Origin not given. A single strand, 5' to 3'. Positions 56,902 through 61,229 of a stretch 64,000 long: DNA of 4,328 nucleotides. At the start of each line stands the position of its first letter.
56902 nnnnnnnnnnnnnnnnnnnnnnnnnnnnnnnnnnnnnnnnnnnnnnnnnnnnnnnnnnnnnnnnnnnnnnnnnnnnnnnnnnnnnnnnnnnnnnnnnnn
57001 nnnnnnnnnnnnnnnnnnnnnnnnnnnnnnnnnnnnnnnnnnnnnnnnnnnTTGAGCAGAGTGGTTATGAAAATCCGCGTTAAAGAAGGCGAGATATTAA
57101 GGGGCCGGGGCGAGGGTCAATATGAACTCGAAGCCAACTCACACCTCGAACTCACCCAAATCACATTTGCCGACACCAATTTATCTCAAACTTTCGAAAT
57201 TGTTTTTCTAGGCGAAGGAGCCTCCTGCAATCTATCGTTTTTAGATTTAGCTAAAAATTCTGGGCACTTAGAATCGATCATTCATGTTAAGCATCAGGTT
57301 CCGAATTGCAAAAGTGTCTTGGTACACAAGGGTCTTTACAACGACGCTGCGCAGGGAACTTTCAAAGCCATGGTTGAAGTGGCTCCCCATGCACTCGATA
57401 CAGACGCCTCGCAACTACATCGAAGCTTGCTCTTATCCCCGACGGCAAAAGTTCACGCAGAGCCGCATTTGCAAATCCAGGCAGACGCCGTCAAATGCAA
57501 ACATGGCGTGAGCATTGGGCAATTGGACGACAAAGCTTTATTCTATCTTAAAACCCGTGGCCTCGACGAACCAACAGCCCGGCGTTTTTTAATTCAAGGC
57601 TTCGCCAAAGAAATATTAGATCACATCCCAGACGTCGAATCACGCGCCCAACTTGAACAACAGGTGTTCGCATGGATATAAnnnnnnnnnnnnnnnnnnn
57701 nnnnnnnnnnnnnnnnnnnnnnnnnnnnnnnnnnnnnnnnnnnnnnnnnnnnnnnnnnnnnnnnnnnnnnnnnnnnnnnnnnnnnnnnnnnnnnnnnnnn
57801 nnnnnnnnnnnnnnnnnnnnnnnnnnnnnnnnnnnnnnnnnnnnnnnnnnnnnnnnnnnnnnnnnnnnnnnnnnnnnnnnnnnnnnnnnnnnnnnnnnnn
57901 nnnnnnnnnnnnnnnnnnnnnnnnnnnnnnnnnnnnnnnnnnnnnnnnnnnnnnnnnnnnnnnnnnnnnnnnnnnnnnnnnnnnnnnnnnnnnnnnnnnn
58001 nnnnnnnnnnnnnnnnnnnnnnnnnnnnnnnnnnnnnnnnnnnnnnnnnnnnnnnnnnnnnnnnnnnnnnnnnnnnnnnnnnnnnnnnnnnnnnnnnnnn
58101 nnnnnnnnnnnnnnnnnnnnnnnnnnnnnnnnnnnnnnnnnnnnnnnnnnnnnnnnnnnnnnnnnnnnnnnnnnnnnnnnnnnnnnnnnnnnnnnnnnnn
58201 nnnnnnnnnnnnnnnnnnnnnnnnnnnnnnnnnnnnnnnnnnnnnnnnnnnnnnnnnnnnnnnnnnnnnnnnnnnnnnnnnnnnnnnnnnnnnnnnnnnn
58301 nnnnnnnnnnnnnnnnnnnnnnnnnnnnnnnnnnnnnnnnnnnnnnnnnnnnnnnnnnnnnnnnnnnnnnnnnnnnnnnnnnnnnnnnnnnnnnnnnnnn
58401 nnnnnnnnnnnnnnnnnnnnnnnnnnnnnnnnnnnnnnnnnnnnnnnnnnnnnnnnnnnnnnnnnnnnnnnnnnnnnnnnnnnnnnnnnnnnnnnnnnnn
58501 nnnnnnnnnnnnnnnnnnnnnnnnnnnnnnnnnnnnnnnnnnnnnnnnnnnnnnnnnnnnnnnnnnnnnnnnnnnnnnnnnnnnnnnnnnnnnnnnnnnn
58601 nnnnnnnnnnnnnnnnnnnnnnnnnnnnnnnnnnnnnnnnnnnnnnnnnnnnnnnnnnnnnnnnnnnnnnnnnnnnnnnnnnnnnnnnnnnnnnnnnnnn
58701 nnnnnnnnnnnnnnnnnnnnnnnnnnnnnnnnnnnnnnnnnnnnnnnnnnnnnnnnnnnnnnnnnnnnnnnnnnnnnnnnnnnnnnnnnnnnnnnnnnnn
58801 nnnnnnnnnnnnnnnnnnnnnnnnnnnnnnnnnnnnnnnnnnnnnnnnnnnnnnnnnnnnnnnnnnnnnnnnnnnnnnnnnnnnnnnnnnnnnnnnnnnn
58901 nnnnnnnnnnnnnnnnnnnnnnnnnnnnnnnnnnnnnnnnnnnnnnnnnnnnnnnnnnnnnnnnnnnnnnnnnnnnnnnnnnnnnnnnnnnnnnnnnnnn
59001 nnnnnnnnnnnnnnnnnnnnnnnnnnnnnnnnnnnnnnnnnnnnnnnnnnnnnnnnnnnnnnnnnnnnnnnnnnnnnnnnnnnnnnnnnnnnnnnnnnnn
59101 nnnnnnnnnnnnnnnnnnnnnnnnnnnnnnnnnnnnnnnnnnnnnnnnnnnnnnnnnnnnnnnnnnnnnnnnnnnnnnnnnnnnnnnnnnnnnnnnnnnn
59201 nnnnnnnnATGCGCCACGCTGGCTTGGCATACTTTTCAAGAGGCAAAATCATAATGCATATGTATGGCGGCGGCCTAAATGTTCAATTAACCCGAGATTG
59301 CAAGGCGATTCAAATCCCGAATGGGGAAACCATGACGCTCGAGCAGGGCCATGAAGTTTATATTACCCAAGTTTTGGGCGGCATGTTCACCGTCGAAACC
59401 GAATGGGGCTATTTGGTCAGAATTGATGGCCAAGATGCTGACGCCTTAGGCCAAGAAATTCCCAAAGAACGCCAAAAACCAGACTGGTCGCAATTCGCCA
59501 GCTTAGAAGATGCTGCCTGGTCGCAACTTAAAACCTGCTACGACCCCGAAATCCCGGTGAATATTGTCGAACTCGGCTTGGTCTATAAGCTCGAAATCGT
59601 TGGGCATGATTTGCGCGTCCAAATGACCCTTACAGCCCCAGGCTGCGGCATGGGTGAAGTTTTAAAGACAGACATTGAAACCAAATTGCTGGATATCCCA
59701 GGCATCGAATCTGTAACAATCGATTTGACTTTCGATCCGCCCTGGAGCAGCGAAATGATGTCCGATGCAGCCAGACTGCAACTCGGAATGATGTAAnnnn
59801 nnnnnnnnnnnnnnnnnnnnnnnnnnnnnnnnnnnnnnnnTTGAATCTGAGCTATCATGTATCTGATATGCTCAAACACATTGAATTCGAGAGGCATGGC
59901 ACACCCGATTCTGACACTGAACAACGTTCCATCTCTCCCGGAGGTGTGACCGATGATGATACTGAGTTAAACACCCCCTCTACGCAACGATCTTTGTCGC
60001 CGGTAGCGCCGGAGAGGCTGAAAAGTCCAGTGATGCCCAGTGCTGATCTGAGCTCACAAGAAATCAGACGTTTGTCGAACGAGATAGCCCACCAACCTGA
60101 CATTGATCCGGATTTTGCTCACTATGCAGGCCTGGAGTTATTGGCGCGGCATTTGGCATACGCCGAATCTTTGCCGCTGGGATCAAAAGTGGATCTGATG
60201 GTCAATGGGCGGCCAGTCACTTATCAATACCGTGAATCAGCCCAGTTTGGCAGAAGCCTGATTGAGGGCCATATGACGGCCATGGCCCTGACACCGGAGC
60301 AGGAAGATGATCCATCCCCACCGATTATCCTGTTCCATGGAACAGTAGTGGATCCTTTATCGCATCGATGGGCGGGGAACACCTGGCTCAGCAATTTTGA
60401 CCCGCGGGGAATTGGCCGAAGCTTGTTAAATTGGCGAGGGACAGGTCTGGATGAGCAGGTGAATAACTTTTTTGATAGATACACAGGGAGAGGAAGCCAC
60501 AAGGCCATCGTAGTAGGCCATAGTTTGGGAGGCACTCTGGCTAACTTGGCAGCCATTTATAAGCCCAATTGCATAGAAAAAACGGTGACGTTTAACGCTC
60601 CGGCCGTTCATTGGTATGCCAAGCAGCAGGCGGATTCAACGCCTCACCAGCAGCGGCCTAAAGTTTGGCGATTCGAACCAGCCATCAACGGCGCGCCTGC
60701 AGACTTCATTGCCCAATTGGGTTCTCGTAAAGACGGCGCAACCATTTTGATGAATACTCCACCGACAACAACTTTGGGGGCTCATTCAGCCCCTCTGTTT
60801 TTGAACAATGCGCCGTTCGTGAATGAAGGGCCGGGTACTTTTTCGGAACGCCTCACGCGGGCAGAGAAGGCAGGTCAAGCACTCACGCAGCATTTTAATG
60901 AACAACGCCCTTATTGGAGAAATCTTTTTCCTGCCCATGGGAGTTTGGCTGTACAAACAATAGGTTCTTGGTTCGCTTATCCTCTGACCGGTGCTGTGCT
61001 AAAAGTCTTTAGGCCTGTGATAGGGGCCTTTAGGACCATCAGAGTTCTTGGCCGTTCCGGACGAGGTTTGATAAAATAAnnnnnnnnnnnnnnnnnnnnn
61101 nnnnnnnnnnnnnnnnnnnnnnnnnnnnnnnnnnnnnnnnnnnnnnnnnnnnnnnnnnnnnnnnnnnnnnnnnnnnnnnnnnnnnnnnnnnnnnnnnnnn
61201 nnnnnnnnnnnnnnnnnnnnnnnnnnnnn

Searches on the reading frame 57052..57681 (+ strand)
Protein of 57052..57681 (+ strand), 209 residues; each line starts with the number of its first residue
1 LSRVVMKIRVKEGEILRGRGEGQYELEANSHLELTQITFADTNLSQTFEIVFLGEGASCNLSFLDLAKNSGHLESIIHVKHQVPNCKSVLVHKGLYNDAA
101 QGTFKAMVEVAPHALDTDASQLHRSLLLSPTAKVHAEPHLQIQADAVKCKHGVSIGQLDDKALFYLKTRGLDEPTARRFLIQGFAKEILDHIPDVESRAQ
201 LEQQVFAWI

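Call 26: search_protein_families(library=pfam, proteins=[window:57052-57681:+], max_evalue=0.001)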
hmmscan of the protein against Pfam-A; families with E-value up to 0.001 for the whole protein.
window:57052-57681:+ (209 aa): 1 family
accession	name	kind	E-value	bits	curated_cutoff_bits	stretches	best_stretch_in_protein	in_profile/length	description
PF01458.23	SUFBD_core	-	2.3e-48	165.1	27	1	24-184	72-232/232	SUF system FeS cluster assembly, SufBD core domain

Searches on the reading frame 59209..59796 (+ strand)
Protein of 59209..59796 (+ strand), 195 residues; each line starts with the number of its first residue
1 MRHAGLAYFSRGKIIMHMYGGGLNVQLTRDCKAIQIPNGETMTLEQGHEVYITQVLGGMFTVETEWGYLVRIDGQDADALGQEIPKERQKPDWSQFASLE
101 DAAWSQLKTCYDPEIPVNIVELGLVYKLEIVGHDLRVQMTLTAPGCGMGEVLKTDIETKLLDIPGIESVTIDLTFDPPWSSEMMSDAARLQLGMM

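Call 26: search_protein_families(library=pfam, proteins=[window:59209-59796:+], max_evalue=0.001)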
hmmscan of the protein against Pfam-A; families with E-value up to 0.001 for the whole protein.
window:59209-59796:+ (195 aa): 1 family
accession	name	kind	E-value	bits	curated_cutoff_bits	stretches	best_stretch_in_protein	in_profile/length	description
PF01883.24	FeS_assembly_P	-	1e-16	61.4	23.5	1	101-171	2-71/73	Iron-sulfur cluster assembly protein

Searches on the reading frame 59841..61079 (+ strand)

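Call 26: search_protein_families(library=pfam, proteins=[window:59841-61079:+], max_evalue=0.001)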
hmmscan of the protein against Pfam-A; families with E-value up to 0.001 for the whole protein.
window:59841-61079:+ (412 aa): 4 families
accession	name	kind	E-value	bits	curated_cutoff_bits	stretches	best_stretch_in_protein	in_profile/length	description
PF12697.13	Abhydrolase_6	-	6.4e-06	27.4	26.3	1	162-284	1-113/217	Alpha/beta hydrolase family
PF01764.32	Lipase_3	-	3.5e-05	24.1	22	1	197-240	43-83/140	Lipase (class 3)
PF00561.26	Abhydrolase_1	-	0.00074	19.7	25.8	0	218-258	67-109/245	alpha/beta hydrolase fold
PF07819.20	PGAP1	-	0.00094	19.4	24.3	0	214-263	83-137/233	PGAP1-like alpha/beta domain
